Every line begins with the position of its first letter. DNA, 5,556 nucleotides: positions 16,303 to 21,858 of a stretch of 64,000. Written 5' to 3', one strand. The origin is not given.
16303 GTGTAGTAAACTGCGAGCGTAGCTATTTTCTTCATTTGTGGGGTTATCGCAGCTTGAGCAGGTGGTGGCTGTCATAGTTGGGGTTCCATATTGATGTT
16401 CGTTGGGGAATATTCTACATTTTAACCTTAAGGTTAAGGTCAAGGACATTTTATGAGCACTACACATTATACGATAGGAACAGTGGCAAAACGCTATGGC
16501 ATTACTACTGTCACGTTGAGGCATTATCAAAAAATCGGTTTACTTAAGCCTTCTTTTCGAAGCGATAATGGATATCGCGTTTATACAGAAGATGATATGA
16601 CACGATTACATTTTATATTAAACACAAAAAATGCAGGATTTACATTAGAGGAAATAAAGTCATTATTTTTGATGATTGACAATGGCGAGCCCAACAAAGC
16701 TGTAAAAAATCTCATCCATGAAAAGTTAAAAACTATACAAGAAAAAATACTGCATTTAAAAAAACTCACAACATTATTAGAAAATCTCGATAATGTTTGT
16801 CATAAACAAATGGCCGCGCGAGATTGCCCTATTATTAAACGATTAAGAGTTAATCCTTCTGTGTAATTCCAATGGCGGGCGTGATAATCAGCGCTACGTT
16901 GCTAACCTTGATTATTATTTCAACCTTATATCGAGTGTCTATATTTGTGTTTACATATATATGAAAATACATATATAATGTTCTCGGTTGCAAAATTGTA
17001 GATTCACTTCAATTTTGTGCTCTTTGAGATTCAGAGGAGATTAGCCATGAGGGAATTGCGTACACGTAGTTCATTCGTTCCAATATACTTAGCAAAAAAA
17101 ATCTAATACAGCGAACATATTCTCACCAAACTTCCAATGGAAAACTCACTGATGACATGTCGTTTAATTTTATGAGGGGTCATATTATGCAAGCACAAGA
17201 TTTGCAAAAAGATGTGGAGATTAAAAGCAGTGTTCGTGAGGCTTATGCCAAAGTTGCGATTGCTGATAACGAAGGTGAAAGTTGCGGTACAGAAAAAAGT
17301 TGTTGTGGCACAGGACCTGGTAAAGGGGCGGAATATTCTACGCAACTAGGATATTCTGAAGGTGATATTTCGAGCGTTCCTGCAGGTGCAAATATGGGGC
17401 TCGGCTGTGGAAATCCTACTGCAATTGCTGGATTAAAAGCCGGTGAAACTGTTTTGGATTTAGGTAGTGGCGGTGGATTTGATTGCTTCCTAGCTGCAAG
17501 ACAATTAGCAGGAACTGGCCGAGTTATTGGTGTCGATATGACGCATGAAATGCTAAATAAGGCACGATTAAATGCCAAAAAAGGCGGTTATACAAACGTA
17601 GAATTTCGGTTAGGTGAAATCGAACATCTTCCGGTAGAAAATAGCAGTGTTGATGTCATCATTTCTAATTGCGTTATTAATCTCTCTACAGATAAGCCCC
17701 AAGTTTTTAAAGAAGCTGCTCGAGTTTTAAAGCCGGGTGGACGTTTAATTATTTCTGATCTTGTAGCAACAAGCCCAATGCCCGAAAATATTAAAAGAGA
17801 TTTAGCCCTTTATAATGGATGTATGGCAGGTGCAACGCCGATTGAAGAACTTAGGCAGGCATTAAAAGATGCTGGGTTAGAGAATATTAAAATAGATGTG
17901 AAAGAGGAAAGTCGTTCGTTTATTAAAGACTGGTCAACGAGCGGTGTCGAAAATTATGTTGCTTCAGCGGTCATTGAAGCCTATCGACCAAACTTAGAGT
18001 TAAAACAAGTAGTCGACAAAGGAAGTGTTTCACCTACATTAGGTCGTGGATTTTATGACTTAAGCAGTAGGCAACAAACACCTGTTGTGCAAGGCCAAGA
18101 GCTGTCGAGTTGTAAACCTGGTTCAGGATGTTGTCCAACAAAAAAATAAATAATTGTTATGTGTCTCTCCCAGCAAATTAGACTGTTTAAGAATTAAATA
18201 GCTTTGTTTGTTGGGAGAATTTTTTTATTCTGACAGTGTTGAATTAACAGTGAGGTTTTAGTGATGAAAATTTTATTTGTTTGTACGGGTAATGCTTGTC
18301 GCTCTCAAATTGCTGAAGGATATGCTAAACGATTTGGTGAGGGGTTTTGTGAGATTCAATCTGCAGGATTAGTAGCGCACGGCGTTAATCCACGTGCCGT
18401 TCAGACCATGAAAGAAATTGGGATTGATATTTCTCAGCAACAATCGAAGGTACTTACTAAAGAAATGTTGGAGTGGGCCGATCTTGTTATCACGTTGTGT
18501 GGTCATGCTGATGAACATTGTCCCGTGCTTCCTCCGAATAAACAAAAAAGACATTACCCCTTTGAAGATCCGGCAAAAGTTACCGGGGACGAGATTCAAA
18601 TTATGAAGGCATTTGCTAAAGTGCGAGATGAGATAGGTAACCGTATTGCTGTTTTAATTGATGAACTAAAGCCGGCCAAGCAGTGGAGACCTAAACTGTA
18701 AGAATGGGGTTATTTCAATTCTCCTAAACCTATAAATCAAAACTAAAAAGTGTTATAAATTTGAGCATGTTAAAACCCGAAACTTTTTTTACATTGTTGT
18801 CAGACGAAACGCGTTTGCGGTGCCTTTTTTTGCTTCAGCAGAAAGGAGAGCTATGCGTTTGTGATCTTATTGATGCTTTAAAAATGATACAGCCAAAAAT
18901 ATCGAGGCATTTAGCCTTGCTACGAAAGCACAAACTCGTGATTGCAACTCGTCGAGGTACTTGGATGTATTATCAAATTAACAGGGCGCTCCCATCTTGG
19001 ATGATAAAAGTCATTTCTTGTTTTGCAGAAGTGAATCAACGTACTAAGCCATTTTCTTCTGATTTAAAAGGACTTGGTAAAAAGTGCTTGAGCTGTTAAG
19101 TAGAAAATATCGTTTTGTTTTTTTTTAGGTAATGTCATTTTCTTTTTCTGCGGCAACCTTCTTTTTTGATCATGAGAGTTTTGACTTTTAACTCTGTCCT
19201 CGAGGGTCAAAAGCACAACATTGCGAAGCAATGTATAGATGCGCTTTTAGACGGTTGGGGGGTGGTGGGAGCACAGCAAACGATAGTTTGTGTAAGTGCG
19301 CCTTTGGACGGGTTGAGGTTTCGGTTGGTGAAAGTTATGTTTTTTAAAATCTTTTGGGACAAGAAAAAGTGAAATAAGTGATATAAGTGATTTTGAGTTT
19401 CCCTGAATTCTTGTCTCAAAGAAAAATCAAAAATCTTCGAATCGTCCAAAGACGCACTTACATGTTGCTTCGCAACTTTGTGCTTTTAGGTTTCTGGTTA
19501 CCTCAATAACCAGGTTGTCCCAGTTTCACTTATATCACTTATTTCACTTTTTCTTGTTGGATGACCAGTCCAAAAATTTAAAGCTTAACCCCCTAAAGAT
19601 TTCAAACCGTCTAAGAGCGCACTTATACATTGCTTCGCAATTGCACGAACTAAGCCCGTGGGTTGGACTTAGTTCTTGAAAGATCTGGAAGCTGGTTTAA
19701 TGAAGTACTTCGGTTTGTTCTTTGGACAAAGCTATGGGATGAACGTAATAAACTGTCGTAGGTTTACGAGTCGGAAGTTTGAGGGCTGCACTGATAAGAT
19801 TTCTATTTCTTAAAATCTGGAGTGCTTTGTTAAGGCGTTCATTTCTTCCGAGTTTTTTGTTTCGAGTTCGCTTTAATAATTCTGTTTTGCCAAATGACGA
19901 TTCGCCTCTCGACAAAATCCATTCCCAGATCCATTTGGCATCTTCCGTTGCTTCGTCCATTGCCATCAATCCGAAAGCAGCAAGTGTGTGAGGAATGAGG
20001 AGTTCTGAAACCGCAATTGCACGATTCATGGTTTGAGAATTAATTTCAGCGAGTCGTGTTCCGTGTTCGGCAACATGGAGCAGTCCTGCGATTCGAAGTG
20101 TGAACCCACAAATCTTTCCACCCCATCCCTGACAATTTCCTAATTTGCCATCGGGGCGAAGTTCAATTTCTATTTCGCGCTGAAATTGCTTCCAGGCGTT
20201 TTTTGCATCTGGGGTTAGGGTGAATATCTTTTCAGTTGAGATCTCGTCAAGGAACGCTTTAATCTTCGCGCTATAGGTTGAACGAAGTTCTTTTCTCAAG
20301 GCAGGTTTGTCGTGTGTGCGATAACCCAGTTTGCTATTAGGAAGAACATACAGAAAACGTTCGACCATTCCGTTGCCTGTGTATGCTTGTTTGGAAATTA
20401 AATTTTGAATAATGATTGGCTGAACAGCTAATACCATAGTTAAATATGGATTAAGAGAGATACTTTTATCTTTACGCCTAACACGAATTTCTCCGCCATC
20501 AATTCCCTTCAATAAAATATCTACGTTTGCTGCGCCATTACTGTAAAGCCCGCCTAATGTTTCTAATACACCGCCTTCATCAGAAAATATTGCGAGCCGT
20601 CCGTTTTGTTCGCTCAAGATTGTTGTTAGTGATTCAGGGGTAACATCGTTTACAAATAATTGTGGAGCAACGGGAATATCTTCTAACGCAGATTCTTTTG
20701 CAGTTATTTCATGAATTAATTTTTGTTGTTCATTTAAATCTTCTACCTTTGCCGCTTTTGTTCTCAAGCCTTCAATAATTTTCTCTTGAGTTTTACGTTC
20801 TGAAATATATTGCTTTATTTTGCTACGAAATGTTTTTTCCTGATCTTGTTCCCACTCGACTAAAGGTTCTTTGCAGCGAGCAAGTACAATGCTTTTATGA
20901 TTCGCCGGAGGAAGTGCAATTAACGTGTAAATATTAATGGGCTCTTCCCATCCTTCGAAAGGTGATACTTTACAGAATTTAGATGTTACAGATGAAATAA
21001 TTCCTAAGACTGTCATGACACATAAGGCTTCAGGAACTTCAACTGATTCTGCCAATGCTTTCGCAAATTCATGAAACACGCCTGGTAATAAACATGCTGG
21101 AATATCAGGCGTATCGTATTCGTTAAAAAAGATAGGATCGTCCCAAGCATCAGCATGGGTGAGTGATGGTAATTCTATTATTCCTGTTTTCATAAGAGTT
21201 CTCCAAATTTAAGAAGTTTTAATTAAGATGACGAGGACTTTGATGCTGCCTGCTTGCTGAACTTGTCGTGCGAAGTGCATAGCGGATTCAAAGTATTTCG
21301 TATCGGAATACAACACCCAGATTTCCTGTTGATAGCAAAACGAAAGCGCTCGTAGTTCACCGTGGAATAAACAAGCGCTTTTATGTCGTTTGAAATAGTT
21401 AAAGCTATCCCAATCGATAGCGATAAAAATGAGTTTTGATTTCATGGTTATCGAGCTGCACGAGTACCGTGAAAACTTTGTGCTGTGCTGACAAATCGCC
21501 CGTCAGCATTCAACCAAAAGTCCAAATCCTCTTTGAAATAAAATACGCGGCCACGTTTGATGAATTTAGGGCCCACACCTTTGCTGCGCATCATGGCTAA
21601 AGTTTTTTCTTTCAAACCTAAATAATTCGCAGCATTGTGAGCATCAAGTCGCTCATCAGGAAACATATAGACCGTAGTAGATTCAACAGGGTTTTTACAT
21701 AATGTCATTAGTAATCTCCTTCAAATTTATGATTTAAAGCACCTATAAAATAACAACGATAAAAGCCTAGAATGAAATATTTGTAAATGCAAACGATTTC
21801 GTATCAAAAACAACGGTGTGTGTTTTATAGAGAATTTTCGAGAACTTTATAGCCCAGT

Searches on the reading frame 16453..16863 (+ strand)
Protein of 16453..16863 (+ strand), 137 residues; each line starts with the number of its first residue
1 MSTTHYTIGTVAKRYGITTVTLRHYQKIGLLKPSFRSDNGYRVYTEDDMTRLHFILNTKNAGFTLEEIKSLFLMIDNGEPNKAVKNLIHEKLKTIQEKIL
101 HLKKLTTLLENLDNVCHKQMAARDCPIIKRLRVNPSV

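Call 14: search_protein_families(library=pfam, proteins=[window:16453-16863:+], max_evalue=0.001)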
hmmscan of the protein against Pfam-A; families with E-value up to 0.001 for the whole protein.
window:16453-16863:+ (137 aa): 3 families
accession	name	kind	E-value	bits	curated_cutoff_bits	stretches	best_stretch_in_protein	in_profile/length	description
PF13411.12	MerR_1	-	9.7e-19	67.7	21.6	1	6-72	1-66/69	MerR HTH family regulatory protein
PF00376.29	MerR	-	7.6e-15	54.9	28.2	1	7-44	1-38/38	MerR family regulatory protein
PF09278.17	MerR-DNA-bind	-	6e-13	49.7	25.4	1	50-110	2-63/65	MerR, DNA binding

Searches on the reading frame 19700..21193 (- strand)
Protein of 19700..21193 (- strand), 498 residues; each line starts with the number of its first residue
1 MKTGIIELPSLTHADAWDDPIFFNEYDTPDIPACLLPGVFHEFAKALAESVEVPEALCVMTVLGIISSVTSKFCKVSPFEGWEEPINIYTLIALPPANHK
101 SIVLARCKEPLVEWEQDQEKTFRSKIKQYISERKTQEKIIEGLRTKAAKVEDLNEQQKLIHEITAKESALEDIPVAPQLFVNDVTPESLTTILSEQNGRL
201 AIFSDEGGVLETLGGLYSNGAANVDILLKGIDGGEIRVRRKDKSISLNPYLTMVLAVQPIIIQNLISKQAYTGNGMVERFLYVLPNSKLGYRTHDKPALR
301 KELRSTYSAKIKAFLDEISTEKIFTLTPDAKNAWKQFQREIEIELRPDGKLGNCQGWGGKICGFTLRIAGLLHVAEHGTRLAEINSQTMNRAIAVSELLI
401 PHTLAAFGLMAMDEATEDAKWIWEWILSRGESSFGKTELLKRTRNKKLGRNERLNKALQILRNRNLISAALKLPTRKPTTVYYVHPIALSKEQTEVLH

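Call 14: search_protein_families(library=pfam, proteins=[window:19700-21193:-], max_evalue=0.001)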
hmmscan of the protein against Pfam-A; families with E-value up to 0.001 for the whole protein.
window:19700-21193:- (498 aa): 1 family
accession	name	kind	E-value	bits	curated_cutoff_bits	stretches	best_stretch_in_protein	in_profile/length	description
PF13148.11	DUF3987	-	3.5e-87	293.4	27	1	53-408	2-363/364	Protein of unknown function (DUF3987)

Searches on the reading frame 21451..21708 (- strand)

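Call 14: search_protein_families(library=pfam, proteins=[window:21451-21708:-], max_evalue=0.001)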
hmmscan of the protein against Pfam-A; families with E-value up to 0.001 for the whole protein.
window:21451-21708:- (86 aa): 1 family
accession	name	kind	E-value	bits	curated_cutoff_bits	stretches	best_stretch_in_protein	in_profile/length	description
PF12728.13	HTH_17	-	3.4e-05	24.5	27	1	26-68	7-49/51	Helix-turn-helix domain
